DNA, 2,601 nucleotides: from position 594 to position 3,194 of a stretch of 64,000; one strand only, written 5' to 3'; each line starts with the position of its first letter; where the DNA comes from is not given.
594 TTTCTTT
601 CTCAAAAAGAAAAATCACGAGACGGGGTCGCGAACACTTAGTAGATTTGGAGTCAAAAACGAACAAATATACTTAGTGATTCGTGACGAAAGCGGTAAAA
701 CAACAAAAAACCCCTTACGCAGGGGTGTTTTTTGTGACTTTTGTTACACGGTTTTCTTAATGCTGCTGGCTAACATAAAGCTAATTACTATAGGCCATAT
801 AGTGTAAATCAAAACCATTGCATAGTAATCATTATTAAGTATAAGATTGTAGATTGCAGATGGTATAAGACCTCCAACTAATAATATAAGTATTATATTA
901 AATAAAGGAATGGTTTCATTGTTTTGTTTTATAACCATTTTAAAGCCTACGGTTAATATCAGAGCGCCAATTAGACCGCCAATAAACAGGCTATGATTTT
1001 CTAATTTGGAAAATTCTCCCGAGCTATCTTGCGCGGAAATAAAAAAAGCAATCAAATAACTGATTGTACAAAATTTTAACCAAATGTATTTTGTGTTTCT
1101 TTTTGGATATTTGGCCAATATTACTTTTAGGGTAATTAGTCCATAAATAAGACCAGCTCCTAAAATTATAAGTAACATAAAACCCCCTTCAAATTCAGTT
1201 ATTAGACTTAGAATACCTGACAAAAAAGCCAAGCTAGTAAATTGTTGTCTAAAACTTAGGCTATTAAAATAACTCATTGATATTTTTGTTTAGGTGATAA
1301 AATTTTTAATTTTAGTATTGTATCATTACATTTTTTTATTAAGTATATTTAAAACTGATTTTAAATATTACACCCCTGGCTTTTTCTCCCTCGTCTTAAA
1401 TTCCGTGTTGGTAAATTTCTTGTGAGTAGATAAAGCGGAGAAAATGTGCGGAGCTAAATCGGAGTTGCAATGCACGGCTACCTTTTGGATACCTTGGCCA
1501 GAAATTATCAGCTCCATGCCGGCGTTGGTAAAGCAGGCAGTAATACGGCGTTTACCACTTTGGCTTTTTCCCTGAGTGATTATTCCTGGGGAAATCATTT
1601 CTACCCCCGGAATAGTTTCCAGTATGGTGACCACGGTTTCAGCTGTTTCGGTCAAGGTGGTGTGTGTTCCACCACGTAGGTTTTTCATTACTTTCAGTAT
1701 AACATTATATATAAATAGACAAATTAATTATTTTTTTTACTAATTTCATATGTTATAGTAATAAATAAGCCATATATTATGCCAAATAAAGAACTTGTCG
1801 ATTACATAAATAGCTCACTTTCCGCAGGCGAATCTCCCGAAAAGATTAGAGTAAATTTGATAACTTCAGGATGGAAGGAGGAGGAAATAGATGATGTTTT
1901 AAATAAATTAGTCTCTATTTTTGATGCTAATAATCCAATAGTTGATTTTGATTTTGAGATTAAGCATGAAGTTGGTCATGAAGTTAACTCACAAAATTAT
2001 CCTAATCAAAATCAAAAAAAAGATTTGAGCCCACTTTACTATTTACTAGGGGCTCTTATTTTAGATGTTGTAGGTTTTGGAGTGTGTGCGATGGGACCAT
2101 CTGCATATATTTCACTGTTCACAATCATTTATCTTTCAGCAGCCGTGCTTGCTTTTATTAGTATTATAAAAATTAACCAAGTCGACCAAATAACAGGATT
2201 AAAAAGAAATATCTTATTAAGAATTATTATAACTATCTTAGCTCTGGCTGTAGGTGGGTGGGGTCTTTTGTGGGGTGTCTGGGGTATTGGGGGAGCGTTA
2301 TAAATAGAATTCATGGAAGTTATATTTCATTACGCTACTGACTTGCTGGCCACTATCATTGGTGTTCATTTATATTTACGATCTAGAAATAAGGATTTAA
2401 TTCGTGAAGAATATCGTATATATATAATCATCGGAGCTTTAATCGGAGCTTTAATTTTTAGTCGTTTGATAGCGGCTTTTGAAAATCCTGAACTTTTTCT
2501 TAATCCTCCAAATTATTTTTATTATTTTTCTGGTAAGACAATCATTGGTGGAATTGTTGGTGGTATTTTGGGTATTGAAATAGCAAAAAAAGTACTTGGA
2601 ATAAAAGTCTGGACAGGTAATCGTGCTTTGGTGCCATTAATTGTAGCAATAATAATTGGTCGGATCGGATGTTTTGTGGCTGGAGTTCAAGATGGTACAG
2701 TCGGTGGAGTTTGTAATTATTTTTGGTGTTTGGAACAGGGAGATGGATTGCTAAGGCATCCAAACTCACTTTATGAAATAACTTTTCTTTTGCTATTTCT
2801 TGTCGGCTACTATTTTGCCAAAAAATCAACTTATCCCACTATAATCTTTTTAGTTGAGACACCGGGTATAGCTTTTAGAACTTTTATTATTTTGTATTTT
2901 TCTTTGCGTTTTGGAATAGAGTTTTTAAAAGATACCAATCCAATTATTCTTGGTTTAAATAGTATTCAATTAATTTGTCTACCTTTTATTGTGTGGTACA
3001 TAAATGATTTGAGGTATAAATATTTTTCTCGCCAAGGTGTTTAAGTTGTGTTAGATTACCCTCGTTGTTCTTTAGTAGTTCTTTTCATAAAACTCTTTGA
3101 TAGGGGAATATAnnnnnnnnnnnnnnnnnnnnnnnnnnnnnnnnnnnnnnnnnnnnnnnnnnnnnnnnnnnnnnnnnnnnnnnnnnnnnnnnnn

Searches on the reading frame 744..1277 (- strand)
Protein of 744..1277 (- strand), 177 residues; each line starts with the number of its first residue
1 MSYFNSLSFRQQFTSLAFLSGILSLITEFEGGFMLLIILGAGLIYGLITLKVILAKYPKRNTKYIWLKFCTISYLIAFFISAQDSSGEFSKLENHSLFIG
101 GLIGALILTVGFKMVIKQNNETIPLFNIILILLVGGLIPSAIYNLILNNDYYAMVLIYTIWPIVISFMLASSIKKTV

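Call 13: search_protein_families(library=pfam, proteins=[window:744-1277:-], max_evalue=0.01)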
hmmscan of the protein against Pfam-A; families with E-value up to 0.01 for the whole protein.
window:744-1277:- (177 aa): 0 families

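Call 19: search_protein_families(library=ncbifam, proteins=[window:744-1277:-], max_evalue=1)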
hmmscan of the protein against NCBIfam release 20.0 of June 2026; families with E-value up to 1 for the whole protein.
window:744-1277:- (177 aa): 0 families

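Call 104: find_encoding_contigs(protein=window:744-1277:-, flank=10000, max_places=2)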
Protein window:744-1277:- (177 aa): 4 contigs read that carry it; 2 places shown.
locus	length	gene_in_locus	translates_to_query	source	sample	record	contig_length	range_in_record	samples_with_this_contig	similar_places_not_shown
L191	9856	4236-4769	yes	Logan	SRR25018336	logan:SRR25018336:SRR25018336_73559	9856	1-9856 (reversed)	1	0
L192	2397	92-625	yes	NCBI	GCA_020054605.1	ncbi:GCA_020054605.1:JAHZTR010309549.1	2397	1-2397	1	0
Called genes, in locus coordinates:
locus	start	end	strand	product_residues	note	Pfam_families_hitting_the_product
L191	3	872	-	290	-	?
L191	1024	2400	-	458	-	PF23545:Zn_ribbon_HMPTM, PF04055:Radical_SAM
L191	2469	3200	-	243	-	PF01790:LGT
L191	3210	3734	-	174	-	-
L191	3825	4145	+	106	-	-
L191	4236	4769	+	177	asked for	-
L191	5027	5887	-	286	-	PF00181:Ribosomal_L2_N, PF03947:Ribosomal_L2_C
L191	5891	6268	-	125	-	PF00276:Ribosomal_L23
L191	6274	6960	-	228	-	PF00573:Ribosomal_L4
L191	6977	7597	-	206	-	PF00297:Ribosomal_L3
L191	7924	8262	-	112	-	-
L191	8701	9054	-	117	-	PF00338:Ribosomal_S10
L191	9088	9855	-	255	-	?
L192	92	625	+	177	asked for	-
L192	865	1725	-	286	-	PF00181:Ribosomal_L2_N, PF03947:Ribosomal_L2_C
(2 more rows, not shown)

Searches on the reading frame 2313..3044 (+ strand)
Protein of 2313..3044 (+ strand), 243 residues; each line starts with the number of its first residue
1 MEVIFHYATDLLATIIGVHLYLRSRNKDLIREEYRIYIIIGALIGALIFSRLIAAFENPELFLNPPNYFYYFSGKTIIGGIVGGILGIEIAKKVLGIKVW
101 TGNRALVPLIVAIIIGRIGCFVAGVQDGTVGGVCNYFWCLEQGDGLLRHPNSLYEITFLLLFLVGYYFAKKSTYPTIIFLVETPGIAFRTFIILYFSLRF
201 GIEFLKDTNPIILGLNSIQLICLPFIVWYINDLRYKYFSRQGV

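Call 13: search_protein_families(library=pfam, proteins=[window:2313-3044:+], max_evalue=0.01)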
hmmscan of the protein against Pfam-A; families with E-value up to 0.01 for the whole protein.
window:2313-3044:+ (243 aa): 1 family
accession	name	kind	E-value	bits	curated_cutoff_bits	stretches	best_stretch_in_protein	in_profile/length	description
PF01790.23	LGT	-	1.7e-19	70.6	24.9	1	12-228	20-233/240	Prolipoprotein diacylglyceryl transferase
